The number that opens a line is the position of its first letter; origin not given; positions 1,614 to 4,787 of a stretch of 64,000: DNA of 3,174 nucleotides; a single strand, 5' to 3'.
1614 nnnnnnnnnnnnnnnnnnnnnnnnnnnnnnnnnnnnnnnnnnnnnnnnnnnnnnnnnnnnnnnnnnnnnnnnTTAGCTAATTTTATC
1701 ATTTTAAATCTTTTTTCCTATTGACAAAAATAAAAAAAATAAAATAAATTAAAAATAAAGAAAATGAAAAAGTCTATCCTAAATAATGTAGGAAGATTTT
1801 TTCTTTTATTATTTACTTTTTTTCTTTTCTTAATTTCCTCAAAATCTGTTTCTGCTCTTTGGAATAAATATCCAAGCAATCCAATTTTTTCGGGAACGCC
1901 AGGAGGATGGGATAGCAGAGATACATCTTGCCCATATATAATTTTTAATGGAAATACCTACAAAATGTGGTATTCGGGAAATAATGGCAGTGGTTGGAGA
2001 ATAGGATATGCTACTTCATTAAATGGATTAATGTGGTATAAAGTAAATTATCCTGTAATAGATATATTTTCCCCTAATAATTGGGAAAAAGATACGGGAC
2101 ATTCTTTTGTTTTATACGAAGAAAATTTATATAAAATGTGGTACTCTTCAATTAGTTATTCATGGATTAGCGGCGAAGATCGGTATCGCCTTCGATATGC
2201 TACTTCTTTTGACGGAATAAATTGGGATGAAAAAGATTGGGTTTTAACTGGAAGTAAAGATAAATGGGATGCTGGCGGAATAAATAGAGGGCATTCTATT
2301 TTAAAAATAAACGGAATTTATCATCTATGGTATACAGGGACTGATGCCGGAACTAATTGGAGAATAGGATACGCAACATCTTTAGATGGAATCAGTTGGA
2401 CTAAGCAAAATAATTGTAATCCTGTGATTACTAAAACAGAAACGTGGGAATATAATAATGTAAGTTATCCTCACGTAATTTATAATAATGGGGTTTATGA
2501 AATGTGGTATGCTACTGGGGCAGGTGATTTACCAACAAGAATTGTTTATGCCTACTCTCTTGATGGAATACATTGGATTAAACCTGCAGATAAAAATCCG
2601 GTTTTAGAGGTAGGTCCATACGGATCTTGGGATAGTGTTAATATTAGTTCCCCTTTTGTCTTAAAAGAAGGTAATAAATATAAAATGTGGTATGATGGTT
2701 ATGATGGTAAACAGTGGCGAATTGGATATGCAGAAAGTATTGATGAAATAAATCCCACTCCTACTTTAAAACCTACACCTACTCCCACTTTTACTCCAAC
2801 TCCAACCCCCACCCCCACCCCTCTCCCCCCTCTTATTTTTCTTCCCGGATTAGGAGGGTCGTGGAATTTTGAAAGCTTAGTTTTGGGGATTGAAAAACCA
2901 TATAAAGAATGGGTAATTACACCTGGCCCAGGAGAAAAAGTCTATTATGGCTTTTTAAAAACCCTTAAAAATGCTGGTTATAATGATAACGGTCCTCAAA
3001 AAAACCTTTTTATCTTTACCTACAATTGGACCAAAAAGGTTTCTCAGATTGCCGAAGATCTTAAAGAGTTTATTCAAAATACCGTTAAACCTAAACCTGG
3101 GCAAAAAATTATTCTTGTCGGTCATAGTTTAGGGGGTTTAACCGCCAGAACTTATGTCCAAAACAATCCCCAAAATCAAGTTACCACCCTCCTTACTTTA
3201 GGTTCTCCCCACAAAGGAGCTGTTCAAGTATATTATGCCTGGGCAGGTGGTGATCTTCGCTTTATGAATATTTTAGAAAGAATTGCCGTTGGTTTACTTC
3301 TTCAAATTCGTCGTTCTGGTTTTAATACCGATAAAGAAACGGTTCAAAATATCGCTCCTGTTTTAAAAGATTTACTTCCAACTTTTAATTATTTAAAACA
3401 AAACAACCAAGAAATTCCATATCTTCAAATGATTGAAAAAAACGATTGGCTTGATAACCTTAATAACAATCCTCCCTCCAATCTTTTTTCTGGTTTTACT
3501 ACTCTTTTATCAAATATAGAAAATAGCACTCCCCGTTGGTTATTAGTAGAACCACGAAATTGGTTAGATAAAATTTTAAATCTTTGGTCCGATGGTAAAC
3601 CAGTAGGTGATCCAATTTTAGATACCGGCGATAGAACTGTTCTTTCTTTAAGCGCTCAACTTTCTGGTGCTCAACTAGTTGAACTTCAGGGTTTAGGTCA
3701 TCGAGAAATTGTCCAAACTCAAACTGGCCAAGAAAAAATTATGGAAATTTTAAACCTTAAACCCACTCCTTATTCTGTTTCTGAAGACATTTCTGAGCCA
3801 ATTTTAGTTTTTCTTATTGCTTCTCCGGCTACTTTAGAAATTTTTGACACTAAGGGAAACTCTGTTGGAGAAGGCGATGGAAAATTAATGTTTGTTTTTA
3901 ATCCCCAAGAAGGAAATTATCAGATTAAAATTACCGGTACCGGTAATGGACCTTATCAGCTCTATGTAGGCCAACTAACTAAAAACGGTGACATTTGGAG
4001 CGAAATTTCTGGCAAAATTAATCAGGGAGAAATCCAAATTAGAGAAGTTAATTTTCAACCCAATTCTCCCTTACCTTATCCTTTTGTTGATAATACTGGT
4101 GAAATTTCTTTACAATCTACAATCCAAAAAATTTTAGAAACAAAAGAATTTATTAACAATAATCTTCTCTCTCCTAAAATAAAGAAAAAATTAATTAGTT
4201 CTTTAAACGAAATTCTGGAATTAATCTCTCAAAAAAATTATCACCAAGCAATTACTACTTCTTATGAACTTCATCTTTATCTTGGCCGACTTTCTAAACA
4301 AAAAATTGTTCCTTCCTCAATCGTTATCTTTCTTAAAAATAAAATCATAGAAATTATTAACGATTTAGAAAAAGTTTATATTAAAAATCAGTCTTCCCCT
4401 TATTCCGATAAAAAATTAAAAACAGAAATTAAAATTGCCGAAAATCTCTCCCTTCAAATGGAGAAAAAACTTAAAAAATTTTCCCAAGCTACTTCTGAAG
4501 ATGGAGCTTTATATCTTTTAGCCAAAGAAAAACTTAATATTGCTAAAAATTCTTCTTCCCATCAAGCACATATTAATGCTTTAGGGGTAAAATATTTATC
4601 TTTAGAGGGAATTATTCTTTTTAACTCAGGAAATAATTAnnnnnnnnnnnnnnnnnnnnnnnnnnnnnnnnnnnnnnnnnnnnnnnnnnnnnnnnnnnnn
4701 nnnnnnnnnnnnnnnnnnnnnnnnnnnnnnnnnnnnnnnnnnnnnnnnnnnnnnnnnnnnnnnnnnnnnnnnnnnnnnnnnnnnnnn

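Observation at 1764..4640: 958-aa secreted chimera: glycoside-hydrolase-like 5-bladed beta-propeller + PT linker + GHSLGG lipase + helical tail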

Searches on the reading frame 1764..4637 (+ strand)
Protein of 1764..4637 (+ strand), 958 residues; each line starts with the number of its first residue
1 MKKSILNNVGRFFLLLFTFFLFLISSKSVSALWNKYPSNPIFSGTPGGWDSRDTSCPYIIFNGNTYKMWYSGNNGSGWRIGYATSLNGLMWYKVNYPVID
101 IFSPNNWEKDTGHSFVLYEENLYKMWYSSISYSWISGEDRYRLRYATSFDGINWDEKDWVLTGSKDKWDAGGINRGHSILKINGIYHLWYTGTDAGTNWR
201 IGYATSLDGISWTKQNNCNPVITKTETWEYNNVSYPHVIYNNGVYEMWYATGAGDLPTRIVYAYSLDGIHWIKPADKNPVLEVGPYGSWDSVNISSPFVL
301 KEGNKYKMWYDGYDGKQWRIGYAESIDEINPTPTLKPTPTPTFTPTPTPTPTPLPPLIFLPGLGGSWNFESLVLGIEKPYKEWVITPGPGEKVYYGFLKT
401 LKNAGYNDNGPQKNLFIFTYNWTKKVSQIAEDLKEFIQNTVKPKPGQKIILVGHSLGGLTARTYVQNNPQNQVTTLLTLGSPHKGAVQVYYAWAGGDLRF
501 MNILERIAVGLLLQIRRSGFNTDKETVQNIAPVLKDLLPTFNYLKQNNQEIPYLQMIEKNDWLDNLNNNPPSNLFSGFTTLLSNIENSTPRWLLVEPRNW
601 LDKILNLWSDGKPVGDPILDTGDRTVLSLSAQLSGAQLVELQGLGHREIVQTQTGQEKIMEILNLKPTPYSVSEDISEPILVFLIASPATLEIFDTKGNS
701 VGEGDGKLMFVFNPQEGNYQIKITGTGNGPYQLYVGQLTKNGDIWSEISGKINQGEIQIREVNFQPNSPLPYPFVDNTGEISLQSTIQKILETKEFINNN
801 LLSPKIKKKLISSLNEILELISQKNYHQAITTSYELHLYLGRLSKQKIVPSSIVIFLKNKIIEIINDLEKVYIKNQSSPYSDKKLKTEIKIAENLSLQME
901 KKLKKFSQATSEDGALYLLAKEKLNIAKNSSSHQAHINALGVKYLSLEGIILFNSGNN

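Call 3: search_protein_families(library=pfam, proteins=[window:1764-4637:+], max_evalue=1)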
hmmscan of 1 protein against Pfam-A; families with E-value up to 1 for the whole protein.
window:1764-4637:+ (958 aa): 18 families
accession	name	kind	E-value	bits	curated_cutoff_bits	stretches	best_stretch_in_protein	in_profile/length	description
PF04041.19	Glyco_hydro_130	-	8.8e-13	48.3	26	3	248-325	57-130/320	beta-1,4-mannooligosaccharide phosphorylase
PF02089.21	Palm_thioest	-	2e-12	47.8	26.8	1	417-572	49-174/254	Palmitoyl protein thioesterase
PF02450.21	LCAT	-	3.5e-11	43.4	21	1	392-561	67-226/392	Lecithin:cholesterol acyltransferase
PF07819.20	PGAP1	-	1.3e-09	38.6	24.3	1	356-487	6-133/233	PGAP1-like alpha/beta domain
PF00561.26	Abhydrolase_1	-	2e-09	38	25.8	1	355-501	1-124/245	alpha/beta hydrolase fold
PF12146.15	Hydrolase_4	-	2.6e-09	37.2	27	1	424-489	53-117/239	Serine aminopeptidase, S33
PF01764.32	Lipase_3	-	8.4e-06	26.2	22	1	390-485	31-106/140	Lipase (class 3)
PF05057.20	DUF676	-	1.5e-05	25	20.3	1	427-491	56-133/217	Putative serine esterase (DUF676)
PF12697.13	Abhydrolase_6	-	4.8e-05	24.6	26.3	1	412-646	45-204/217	Alpha/beta hydrolase family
PF24096.1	DUF7379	-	0.016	15.6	33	1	428-538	52-165/191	Domain of unknown function (DUF7379)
PF06259.18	Abhydrolase_8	-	0.019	15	20.5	1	425-484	86-145/178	Alpha/beta hydrolase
PF10230.15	LIDHydrolase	-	0.027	14.6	27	1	433-477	68-114/262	Lipid-droplet associated hydrolase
PF00756.26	Esterase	-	0.038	14.2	22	1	404-470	79-138/251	Putative esterase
PF12695.13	Abhydrolase_5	-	0.043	14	27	1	438-481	47-89/164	Alpha/beta hydrolase family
PF01674.24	Lipase_2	-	0.045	13.7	20.3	1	411-495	31-121/219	Lipase (class 2)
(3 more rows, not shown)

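Call 4: search_protein_families(library=ncbifam, proteins=[window:1764-4637:+], max_evalue=1)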
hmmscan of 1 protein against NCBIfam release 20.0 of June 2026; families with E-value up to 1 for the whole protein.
window:1764-4637:+ (958 aa): 8 families
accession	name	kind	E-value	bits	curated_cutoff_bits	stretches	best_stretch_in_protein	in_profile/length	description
NF052550.1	BManbPhaseBMBP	equivalog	1.2e-13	51.1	450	2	96-215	10-133/296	beta-1,2-mannobiose phosphorylase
NF058598.1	BetMansidBT3780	equivalog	8.4e-05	21.8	550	1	135-215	87-171/366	beta-1,2-mannosidase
NF011457.0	PRK14875.1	equivalog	0.0016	17.4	307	1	430-478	181-228/372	acetoin dehydrogenase dihydrolipoyllysine-residue acetyltransferase subunit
NF008340.0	PRK11126.1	equivalog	0.0061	15.8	261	1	430-478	61-109/255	2-succinyl-6-hydroxy-2,4-cyclohexadiene-1-carboxylate synthase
NF047351.1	lipase_YSIRK_Sa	exception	0.01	14.1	650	1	444-463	429-448/704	YSIRK-targeted triacylglycerol lipase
NF008019.0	PRK10749.1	equivalog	0.014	14.4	362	1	425-485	109-167/335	lysophospholipase L2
TIGR03695.1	menH_SHCHC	equivalog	0.074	12.5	208.55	1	428-477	52-100/252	2-succinyl-6-hydroxy-2,4-cyclohexadiene-1-carboxylate synthase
NF037973.1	metallo_SslE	exception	0.71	7.1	3000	0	325-355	44-74/1519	lipoprotein metalloprotease SslE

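Call 5: search_solved_structures(query=window:1764-4637:+, max_evalue=1, show_alignments=3)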
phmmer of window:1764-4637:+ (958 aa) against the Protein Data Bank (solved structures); distinct sequences matched with E-value up to 1: 42.
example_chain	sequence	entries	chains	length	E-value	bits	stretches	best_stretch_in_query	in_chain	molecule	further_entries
9fj8_A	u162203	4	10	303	2.4e-08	35.7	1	97-332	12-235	1,2-beta-oligomannan phosphorylase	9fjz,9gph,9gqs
7fip_A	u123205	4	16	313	5.3e-08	34.6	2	94-199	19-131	Beta-1,2-mannobiose phosphorylase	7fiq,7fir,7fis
9g8u_A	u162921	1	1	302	0.00015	23.1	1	420-487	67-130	Lactonizing lipase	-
5ct8_A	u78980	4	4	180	0.00019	22.8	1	432-484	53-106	Quadruple mutant lipase A | Esterase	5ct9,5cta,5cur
1qge_D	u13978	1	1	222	0.0012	20.1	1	431-487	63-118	PROTEIN (TRIACYLGLYCEROL HYDROLASE)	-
7cof_A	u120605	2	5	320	0.0016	19.8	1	431-487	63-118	Alpha/beta hydrolase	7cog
1ys1_X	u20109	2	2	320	0.0017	19.7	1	431-487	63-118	Lipase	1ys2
1hqd_A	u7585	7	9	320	0.0017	19.7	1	431-487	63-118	LIPASE | TRIACYL-GLYCEROL-HYDROLASE | TRIACYL-GLYCEROL HYDROLASE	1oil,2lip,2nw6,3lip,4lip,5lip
1tah_B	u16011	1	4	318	0.0023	19.2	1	431-487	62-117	LIPASE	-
1cvl_A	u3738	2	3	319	0.0023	19.2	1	431-487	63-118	TRIACYLGLYCEROL HYDROLASE | Lipase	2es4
8xy5_A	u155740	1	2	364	0.0025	19.1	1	430-487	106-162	Alpha/beta hydrolase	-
3qzu_A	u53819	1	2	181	0.0028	18.9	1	430-483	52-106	Lipase estA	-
7x2p_A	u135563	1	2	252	0.0044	18.3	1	404-507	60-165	Putative lipase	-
3d2a_A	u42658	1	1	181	0.0056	17.9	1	432-483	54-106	Lipase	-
2qxt_A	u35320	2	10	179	0.006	17.9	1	432-484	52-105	Lipase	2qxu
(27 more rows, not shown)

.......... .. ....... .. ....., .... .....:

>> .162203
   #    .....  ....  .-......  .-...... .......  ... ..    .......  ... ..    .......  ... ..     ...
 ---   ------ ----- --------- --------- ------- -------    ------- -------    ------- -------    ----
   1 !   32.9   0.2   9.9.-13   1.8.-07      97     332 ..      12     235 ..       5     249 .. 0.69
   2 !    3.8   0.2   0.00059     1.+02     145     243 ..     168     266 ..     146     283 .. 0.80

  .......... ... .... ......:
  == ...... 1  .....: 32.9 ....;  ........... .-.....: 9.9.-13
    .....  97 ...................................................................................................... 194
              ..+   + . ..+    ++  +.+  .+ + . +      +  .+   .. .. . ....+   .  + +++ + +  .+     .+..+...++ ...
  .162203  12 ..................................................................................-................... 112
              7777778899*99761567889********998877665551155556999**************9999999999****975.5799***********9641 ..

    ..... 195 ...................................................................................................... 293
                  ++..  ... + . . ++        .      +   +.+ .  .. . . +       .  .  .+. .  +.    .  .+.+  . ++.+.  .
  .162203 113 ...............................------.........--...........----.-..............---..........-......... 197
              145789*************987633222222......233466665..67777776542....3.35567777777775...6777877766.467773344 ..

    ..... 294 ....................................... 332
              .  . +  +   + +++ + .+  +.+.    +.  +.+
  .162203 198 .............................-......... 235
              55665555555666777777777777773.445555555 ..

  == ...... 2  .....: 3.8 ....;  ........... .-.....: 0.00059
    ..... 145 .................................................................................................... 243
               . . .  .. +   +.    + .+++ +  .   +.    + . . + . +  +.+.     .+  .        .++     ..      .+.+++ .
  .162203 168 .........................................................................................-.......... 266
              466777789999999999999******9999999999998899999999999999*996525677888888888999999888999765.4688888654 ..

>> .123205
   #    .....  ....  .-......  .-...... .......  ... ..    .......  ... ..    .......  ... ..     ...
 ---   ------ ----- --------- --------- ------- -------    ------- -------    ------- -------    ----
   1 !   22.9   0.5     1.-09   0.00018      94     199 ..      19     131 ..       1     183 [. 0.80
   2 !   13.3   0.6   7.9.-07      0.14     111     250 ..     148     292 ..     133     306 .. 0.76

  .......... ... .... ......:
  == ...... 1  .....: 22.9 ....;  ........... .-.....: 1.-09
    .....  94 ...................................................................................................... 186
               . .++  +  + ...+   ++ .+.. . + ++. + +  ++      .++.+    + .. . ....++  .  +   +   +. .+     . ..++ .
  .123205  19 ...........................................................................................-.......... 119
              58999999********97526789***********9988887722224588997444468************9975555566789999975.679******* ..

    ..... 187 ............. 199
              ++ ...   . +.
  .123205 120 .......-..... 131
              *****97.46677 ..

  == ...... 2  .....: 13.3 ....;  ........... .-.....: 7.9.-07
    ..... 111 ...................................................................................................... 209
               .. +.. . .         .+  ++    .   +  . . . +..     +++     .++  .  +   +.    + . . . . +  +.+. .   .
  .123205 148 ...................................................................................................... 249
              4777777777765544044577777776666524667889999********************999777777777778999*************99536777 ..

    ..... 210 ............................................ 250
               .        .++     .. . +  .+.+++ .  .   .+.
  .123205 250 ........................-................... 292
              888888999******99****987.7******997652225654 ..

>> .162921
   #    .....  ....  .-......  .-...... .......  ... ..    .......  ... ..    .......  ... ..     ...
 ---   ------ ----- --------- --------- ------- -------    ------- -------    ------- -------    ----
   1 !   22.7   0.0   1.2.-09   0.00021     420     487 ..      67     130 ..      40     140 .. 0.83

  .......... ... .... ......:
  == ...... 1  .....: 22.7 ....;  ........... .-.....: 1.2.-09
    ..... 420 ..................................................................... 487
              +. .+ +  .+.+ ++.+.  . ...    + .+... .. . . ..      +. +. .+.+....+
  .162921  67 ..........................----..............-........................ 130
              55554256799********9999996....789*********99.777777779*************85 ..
